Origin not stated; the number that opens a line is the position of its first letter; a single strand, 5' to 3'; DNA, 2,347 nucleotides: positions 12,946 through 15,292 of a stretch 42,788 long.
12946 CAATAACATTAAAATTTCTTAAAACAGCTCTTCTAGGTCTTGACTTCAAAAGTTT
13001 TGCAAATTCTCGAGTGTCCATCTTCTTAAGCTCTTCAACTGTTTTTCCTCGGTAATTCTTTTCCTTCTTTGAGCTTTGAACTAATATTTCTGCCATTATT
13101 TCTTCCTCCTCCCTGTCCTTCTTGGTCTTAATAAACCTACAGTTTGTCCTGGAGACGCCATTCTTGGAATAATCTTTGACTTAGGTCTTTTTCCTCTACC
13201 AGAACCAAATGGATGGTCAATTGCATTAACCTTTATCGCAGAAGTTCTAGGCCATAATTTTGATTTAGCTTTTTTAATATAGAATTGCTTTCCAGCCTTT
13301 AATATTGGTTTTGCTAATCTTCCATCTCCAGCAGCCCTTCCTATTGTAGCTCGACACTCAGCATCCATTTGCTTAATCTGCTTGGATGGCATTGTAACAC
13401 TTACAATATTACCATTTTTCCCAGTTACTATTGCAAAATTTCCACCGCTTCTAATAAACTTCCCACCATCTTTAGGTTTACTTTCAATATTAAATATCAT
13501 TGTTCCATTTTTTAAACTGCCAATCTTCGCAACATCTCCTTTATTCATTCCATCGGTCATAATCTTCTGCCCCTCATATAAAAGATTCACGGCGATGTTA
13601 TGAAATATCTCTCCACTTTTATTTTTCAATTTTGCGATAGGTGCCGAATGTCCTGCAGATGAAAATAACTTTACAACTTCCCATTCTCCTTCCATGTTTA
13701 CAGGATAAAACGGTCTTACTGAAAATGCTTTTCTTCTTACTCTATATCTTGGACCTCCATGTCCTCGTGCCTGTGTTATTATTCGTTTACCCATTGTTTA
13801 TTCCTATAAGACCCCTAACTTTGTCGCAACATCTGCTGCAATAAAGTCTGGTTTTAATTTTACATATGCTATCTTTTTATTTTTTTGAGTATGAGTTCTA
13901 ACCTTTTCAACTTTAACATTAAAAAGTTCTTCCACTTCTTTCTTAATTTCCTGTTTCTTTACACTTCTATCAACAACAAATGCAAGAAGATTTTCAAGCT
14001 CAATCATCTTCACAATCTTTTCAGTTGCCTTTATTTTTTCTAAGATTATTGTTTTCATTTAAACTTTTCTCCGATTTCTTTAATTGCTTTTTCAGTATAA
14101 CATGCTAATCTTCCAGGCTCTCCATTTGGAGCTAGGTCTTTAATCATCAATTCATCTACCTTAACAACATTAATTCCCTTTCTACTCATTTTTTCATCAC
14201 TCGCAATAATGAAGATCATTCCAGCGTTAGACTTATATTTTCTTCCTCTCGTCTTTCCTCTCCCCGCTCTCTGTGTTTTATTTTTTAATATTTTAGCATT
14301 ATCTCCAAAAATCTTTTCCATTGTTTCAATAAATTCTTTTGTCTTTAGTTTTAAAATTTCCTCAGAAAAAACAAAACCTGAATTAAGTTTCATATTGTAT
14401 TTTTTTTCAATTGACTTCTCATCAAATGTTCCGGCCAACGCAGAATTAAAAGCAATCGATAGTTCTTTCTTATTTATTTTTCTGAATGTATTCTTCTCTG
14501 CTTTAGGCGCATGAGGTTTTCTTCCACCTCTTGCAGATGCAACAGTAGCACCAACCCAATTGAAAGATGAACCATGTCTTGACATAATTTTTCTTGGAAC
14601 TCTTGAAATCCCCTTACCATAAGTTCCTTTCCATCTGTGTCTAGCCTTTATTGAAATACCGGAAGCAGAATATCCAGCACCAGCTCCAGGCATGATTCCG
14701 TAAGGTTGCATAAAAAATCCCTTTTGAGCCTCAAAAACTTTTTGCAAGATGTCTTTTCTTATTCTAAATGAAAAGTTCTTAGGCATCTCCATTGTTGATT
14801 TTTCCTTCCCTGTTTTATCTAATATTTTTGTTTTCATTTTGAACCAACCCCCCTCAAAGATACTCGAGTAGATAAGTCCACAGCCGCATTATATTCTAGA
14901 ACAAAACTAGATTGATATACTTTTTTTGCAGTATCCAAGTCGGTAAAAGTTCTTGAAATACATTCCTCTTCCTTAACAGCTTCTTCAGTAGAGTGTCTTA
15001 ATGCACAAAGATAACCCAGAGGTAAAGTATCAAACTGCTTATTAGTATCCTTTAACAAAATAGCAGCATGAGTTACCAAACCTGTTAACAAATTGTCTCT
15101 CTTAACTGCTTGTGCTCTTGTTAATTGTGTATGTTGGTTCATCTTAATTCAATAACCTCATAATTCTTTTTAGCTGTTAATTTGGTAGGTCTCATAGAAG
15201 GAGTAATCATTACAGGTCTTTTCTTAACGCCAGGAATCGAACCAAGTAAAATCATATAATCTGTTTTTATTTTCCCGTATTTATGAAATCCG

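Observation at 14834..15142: Unknown 102-aa gene welded between rpl3 and rpl4 by ATGA overlaps at both ends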

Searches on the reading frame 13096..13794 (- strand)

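Call 7: search_protein_families(library=pfam, proteins=[window:13096-13794:-], max_evalue=1)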
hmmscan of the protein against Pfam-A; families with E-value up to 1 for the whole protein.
window:13096-13794:- (232 aa): 1 family
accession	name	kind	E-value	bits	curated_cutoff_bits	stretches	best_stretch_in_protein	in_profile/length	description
PF03947.24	Ribosomal_L2_C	-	5e-32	111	33.7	1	85-206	2-118/126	Ribosomal Proteins L2, C-terminal domain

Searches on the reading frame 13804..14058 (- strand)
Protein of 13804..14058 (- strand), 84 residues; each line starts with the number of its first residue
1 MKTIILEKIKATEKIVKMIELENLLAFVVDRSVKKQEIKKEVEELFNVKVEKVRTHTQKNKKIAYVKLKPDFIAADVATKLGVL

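Call 7: search_protein_families(library=pfam, proteins=[window:13804-14058:-], max_evalue=1)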
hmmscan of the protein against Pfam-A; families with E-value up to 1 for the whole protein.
window:13804-14058:- (84 aa): 3 families
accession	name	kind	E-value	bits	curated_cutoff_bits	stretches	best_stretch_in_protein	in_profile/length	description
PF00276.25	Ribosomal_L23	-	6.8e-11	42.9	30.8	1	10-63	7-59/86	Ribosomal protein L23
PF04038.17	DHNA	-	0.03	15.3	25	1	23-81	32-85/108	Dihydroneopterin aldolase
PF03555.19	Flu_C_NS2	-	0.21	12.2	25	1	22-59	4-38/57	Influenza C non-structural protein (NS2)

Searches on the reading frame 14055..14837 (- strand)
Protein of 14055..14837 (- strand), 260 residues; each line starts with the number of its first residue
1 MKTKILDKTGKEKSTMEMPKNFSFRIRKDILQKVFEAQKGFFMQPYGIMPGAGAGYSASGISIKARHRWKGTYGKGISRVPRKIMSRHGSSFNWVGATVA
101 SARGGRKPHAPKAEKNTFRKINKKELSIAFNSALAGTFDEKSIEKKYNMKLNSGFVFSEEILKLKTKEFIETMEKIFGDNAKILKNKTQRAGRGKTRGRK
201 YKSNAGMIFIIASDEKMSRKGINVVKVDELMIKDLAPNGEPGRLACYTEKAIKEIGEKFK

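Call 7: search_protein_families(library=pfam, proteins=[window:14055-14837:-], max_evalue=1)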
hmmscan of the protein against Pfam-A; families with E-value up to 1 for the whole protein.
window:14055-14837:- (260 aa): 1 family
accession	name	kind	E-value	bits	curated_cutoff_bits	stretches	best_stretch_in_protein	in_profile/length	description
PF00573.27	Ribosomal_L4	-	1.1e-17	64.7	25.8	1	19-257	5-189/190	Ribosomal protein L4/L1 family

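Call 8: search_protein_families(library=ncbifam, proteins=[window:14055-14837:-], max_evalue=1)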
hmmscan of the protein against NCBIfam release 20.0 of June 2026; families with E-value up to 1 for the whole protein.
window:14055-14837:- (260 aa): 2 families
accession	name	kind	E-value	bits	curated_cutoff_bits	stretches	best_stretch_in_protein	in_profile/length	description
TIGR03672.1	rpl4p_arch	equivalog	4.2e-52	177.1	269.75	1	1-257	1-250/251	50S ribosomal protein L4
TIGR03953.1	rplD_bact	equivalog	0.016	14.6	130.1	1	102-176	67-130/188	50S ribosomal protein L4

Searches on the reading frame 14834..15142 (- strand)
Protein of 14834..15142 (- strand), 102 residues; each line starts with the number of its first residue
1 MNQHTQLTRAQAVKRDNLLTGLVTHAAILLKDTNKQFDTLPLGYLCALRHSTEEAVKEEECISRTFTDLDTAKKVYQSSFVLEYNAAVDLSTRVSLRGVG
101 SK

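Call 7: search_protein_families(library=pfam, proteins=[window:14834-15142:-], max_evalue=1)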
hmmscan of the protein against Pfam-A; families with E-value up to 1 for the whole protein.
window:14834-15142:- (102 aa): 0 families

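Call 8: search_protein_families(library=ncbifam, proteins=[window:14834-15142:-], max_evalue=1)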
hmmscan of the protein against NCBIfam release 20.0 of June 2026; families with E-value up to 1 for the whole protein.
window:14834-15142:- (102 aa): 0 families

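Call 9: find_homologous_proteins(query=window:14837-15142:-, max_evalue=10)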
Query window:14837-15142:- (102 aa): 1 proteins with E <= 10 among 6 candidates.
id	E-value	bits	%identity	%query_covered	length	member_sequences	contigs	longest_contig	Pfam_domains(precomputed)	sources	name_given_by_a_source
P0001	7.7e-59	214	100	100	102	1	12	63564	-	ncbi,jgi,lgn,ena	-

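Call 11: find_encoding_contigs(protein=P0001, flank=4000, max_places=10)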
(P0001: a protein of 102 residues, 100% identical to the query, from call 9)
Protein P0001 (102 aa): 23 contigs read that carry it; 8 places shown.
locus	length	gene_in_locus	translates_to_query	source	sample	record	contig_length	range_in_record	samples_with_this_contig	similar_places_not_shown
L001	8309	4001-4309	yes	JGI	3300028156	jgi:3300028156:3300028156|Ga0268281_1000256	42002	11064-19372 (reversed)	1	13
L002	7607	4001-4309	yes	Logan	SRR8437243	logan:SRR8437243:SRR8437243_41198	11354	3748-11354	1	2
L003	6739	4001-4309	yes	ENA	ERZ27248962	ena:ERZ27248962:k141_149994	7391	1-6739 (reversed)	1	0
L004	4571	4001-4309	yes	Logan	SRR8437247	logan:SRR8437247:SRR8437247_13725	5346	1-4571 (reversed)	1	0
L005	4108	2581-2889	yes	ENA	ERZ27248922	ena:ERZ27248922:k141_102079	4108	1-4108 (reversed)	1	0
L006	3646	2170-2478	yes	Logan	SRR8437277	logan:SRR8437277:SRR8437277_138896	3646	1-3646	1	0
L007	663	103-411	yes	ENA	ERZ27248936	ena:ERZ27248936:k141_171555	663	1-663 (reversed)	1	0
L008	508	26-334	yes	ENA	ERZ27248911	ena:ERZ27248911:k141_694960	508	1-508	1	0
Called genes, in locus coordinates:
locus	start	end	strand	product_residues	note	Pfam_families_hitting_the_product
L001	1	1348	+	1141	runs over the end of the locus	PF04997:RNA_pol_Rpb1_1, PF00623:RNA_pol_Rpb1_2, PF04983:RNA_pol_Rpb1_3 (weak), PF05000:RNA_pol_Rpb1_4, PF04998:RNA_pol_Rpb1_5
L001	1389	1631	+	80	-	-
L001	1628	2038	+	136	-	-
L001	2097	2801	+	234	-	-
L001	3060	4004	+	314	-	PF00297:Ribosomal_L3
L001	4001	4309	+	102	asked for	-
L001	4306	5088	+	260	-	PF00573:Ribosomal_L4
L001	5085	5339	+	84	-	PF00276:Ribosomal_L23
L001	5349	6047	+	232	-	PF03947:Ribosomal_L2_C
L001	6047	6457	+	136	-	PF00203:Ribosomal_S19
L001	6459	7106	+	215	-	PF00237:Ribosomal_L22 (weak)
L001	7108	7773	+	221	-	PF07650:KH_2, PF00189:Ribosomal_S3_C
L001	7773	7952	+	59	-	-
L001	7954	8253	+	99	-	PF01253:SUI1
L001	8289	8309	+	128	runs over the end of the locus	PF00366:Ribosomal_S17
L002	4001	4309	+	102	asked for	-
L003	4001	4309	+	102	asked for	-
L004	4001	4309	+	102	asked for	-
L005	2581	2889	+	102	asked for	-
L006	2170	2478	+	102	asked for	-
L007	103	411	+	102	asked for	-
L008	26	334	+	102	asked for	-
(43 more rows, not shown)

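Call 17: search_protein_representatives(protein=window:14837-15142:-)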
Query: 102 residues. Proteins with E-value up to 0.001 (for the whole library): 2; up to 1e-10: 1; up to 1e-30: 1. The best 2 are listed.
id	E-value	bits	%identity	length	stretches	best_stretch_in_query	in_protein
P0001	2.5e-59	213.5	100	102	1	1-102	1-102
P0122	3.6e-07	46.8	35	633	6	42-89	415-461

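Call 25: search_protein_families(library=pfam, alignment_id=A2, max_evalue=0.01)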
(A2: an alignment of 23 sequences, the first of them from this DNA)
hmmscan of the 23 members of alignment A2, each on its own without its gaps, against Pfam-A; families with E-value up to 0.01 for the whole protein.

A. member 1, seq(102 aa): 0 families

B. families by the number of members that match (of 23 scanned): 1 family
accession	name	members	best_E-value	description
PF12513.15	SUV3_C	1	0.0032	ATP-dependent RNA helicase SUV3 C-terminal domain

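Call 26: search_protein_families(library=phrogs, alignment_id=A2, max_evalue=0.01)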
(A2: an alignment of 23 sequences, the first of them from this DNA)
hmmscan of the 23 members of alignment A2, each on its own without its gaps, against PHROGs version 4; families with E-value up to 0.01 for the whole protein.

A. member 1, seq(102 aa): 0 families

B. families by the number of members that match (of 23 scanned): 0 families

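Call 27: search_protein_families(library=padloc, alignment_id=A2, max_evalue=0.01)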
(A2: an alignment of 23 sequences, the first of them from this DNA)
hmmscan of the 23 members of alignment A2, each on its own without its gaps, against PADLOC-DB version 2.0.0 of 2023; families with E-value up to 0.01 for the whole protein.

A. member 1, seq(102 aa): 1 family
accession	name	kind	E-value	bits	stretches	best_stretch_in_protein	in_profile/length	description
PDLC01002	typeIV_Cas8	-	0.0074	13.8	1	44-78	26-60/219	Cas_effector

B. families by the number of members that match (of 23 scanned): 1 family
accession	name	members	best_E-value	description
PDLC01002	typeIV_Cas8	1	0.0074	Cas_effector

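Call 29: predict_structure(protein=window:14837-15142:-)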
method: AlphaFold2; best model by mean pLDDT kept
length: 102 residues; sequences in the alignment: 1
mean_pLDDT: 44.8   pTM: 0.28
mean pLDDT of the five models: 44.8, 41.7, 41.3, 37.9, 36.6
residues with pLDDT >= 90: 0; 70-90: 0; 50-70: 26; < 50: 76
segments of 3 or more residues with pLDDT < 50: 1-4, 27-43, 47-56, 58-60, 63-66, 68-70, 72-102
pLDDT, mean of each block of 10 residues (from residue 1): 48 51 49 44 49 44 48 44 41 34 30
secondary structure, 60 per line:
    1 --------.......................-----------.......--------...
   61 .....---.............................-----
elements in order: H9-31 H43-49 H58-65 H69-97

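Call 62: find_related_loci(query=window:14837-15142:-, collection=viral_contigs, flank=3000)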
Query window:14837-15142:- (102 aa) in viral_contigs; peptide patterns used: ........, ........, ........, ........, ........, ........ (x = any residue, [..] = any of these).
51 stretches matched a pattern, but none encodes a relative of the query by tblastn (E <= 1e-3).

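Call 63: search_dna_similar(query=window:14837-15142:-, collection=phages, mode=protein, max_evalue=1)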
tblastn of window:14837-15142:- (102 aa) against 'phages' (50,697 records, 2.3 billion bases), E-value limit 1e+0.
Records with a match: 1; places in all: 1; records where one place covers at least 80% of the query: 0.
Best place of each record, by identity: <60% 1.
By first word of the organism name: Bacteriophage 1.
By host as written in the record: - 1.
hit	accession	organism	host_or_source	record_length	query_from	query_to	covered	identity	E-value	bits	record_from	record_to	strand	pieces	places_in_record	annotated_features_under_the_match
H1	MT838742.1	Bacteriophage sp.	human fecal samples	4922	60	98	38%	38.5%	6e-1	34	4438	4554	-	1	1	record has no annotation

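Call 69: search_solved_structures(query=window:14837-15142:-, max_evalue=10)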
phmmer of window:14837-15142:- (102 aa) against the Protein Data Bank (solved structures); distinct sequences matched with E-value up to 10: 1.
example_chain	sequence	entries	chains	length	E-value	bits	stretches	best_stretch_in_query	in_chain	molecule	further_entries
8bip_B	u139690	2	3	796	1.6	12.7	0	58-87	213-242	N-terminal acetyltransferase B complex subunit MDM20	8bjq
